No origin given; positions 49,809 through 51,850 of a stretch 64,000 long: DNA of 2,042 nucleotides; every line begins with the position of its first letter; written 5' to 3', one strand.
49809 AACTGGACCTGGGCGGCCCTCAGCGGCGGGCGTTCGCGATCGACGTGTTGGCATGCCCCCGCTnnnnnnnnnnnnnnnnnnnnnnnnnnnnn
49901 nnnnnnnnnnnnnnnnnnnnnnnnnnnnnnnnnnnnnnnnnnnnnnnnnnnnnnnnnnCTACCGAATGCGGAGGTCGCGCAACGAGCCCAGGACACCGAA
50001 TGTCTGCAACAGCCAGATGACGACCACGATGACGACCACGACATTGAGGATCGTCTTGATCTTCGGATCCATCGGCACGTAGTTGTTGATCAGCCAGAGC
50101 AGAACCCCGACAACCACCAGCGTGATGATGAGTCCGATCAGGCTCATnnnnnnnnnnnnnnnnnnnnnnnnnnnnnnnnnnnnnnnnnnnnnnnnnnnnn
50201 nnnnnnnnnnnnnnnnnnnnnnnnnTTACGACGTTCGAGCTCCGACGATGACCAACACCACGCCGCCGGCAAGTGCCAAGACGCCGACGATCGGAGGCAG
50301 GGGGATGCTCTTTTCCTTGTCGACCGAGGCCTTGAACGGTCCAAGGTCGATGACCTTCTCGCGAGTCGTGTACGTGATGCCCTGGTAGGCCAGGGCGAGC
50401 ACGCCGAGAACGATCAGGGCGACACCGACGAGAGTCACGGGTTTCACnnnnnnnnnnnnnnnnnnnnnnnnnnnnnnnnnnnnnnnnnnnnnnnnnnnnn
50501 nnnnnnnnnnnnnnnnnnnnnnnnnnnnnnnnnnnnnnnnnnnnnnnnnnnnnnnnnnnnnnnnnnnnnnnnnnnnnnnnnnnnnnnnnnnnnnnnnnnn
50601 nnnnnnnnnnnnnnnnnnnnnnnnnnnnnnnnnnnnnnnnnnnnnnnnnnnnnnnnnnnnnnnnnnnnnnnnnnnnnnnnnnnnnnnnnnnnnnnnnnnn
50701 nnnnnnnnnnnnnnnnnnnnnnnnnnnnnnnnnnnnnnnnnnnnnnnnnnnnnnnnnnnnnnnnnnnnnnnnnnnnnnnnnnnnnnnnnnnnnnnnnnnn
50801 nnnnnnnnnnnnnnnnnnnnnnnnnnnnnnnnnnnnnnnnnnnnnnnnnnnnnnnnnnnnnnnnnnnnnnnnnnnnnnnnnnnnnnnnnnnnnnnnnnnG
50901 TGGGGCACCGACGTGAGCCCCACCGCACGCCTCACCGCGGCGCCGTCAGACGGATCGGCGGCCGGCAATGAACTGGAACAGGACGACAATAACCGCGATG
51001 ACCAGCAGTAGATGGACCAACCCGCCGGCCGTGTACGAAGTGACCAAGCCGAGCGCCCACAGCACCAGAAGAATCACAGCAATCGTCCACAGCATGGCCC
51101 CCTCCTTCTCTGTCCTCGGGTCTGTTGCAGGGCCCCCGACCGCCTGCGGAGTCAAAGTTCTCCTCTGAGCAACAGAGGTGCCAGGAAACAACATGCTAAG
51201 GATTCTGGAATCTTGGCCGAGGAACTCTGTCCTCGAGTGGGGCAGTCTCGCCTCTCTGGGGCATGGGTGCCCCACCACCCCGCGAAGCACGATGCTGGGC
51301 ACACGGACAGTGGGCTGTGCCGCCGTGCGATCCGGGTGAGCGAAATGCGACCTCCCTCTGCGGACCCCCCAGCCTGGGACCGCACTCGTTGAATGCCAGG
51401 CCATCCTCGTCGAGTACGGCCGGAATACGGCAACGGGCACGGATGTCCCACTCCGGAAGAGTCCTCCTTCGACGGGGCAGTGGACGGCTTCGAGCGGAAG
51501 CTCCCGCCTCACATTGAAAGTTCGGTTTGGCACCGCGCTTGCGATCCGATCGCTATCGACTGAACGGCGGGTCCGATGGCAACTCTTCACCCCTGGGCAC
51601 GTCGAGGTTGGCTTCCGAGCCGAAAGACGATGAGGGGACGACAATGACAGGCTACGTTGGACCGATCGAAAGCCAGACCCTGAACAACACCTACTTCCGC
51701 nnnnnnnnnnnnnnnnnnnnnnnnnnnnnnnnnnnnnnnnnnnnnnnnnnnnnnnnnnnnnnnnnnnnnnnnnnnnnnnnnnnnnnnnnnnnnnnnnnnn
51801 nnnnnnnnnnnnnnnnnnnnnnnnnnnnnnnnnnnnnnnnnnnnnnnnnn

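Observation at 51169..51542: Two perfect sigma-54 promoter matches arranged back to back between divergent small-protein operons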

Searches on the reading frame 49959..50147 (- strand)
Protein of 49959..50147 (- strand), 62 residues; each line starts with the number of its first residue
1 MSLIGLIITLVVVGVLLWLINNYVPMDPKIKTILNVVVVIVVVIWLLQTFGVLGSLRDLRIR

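Call 9: search_protein_families(library=pfam, proteins=[window:49959-50147:-], max_evalue=0.01)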
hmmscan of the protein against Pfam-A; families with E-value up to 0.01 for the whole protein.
window:49959-50147:- (62 aa): 0 families

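Call 54: search_protein_families(library=ncbifam, proteins=[window:49959-50147:-], max_evalue=0.01)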
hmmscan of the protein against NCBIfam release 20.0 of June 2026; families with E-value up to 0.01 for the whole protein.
window:49959-50147:- (62 aa): 1 family
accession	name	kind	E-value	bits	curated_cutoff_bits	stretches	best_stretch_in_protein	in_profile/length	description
NF041949.1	THIVI_2564_fam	equivalog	2.4e-22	78.8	33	1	3-53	1-51/51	Thivi_2564 family membrane protein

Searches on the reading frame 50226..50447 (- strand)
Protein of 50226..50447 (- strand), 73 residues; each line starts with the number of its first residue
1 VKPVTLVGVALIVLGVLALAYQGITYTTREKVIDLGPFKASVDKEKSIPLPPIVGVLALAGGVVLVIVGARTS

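Call 9: search_protein_families(library=pfam, proteins=[window:50226-50447:-], max_evalue=0.01)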
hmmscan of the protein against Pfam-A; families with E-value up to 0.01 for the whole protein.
window:50226-50447:- (73 aa): 2 families
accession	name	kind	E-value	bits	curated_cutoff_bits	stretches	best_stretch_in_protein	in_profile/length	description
PF02656.20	DUF202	-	0.00013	22.8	23.4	0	5-31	41-67/68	Domain of unknown function (DUF202)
PF03729.18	DUF308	-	0.00021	21.9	25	0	6-28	1-23/73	Short repeat of unknown function (DUF308)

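Call 54: search_protein_families(library=ncbifam, proteins=[window:50226-50447:-], max_evalue=0.01)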
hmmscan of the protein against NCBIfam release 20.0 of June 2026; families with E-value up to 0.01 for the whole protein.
window:50226-50447:- (73 aa): 0 families

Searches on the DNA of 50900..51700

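Call 36: search_rna_families(source=window, start=50900, end=51700, threshold=evalue, max_evalue=1)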
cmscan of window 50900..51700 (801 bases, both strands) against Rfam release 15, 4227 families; matches with E-value up to 1: 0.
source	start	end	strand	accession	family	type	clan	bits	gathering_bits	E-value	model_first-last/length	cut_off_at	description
